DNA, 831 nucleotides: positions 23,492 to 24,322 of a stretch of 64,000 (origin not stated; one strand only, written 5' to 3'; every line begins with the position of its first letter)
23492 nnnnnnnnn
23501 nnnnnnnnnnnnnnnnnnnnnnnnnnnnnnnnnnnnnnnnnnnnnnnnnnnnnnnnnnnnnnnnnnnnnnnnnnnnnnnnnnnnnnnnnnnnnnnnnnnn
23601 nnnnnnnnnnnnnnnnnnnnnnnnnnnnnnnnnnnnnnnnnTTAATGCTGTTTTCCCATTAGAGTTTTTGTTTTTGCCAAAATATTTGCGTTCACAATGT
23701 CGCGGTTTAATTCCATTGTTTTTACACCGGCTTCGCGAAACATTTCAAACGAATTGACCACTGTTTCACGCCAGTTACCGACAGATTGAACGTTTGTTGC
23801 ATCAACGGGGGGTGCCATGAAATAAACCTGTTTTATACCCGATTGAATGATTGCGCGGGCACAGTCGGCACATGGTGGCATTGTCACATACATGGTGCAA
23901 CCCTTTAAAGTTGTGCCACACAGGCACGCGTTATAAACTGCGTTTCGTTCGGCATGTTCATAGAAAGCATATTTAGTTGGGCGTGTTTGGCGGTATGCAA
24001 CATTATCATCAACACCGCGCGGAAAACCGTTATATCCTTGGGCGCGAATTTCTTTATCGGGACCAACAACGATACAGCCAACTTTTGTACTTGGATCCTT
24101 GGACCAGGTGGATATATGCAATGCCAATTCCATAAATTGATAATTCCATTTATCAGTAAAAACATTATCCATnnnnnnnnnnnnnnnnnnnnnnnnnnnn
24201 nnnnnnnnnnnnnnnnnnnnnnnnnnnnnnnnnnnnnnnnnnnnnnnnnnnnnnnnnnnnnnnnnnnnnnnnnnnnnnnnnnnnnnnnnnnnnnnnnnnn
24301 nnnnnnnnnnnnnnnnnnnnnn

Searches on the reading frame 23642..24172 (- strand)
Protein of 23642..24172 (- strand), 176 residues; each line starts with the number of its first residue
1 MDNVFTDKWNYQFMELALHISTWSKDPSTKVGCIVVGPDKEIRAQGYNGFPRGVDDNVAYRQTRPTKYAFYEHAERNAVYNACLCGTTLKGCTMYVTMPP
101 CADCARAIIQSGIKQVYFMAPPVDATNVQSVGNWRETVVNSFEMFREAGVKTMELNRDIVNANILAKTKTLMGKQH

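Call 39: search_protein_families(library=pfam, proteins=[window:23642-24172:-], max_evalue=0.001)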
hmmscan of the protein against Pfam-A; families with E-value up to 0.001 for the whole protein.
window:23642-24172:- (176 aa): 2 families
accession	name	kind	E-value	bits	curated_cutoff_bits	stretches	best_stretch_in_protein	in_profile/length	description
PF00383.29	dCMP_cyt_deam_1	-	1.1e-25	89.8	25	1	8-119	2-101/102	Cytidine and deoxycytidylate deaminase zinc-binding region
PF14437.12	MafB19-deam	-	4.9e-20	72.3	27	1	12-131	6-112/142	MafB19-like deaminase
